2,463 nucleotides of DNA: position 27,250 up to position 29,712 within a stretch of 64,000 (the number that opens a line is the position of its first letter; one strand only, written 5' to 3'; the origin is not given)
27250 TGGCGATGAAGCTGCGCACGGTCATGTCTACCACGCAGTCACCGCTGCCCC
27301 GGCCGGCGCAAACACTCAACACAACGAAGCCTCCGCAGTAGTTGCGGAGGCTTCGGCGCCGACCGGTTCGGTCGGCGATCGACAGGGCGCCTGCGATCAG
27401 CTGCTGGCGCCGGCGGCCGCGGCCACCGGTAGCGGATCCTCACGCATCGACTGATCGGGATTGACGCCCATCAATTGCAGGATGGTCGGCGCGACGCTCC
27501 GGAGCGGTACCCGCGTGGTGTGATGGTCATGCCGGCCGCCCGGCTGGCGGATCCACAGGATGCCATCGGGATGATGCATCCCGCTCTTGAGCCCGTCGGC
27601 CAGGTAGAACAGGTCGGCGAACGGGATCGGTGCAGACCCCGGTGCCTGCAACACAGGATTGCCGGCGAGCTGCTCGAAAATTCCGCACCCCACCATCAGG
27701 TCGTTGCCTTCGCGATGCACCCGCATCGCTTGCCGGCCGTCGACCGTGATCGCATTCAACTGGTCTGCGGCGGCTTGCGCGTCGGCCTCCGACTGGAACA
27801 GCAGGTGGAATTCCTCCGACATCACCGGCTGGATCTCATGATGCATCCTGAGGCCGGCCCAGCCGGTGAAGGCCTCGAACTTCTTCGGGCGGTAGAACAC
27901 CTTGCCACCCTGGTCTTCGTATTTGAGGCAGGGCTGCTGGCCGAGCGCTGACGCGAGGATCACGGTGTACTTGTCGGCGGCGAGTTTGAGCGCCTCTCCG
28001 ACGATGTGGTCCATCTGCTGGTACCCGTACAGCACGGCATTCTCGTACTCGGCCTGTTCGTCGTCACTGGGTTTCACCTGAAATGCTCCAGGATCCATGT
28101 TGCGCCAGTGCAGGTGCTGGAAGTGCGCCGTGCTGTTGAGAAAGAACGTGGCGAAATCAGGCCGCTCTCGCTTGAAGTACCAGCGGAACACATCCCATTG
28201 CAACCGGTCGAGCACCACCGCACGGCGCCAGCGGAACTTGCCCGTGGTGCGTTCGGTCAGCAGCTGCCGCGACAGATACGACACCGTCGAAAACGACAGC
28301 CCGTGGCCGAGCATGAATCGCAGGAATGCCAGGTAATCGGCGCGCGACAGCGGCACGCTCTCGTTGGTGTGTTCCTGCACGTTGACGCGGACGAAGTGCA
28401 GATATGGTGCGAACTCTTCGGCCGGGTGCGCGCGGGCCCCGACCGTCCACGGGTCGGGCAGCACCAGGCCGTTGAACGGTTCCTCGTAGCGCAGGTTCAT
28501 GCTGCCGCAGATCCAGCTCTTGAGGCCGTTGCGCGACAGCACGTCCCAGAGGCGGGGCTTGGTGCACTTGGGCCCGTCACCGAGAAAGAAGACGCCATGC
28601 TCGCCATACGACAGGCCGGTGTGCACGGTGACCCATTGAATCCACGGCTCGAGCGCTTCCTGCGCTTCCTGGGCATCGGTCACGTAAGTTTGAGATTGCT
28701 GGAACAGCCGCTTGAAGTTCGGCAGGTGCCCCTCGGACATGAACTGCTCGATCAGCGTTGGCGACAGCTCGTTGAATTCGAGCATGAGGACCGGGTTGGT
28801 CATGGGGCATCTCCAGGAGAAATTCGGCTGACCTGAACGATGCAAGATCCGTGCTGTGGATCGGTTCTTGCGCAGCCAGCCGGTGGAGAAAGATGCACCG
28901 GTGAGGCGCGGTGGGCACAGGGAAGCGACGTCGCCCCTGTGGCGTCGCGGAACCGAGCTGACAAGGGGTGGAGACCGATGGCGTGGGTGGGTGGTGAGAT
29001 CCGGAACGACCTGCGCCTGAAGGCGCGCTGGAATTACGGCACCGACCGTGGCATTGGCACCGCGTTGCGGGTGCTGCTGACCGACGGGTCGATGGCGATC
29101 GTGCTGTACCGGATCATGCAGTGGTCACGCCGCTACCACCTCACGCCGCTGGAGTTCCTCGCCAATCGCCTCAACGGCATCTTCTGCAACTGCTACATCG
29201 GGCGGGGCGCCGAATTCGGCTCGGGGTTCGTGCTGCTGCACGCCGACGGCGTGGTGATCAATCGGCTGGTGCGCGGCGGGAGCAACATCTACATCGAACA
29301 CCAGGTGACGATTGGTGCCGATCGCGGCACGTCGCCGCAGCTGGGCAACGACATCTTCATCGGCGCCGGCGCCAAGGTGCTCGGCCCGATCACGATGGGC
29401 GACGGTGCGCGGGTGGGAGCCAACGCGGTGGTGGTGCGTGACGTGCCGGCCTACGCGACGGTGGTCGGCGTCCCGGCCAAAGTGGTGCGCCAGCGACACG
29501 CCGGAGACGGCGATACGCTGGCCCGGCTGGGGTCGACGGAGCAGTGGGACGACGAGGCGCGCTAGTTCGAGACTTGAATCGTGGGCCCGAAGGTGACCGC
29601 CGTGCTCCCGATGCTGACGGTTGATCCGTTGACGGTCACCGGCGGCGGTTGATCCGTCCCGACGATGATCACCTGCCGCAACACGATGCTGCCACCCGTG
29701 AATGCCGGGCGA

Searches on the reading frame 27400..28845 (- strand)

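Call 93: search_protein_families(library=pfam, proteins=[window:27400-28845:-], max_evalue=0.001)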
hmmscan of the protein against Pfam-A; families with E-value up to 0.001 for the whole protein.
window:27400-28845:- (482 aa): 1 family
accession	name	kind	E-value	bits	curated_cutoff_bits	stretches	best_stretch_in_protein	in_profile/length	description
PF01663.27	Phosphodiest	-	2.5e-08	34.4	23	1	21-337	3-256/342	Type I phosphodiesterase / nucleotide pyrophosphatase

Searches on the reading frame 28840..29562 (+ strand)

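Call 93: search_protein_families(library=pfam, proteins=[window:28840-29562:+], max_evalue=0.001)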
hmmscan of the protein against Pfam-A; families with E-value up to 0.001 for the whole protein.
window:28840-29562:+ (241 aa): 1 family
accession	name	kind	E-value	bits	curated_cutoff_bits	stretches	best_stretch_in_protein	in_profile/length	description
PF00132.30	Hexapep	-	1.9e-09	37.2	27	1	166-198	2-34/36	Bacterial transferase hexapeptide (six repeats)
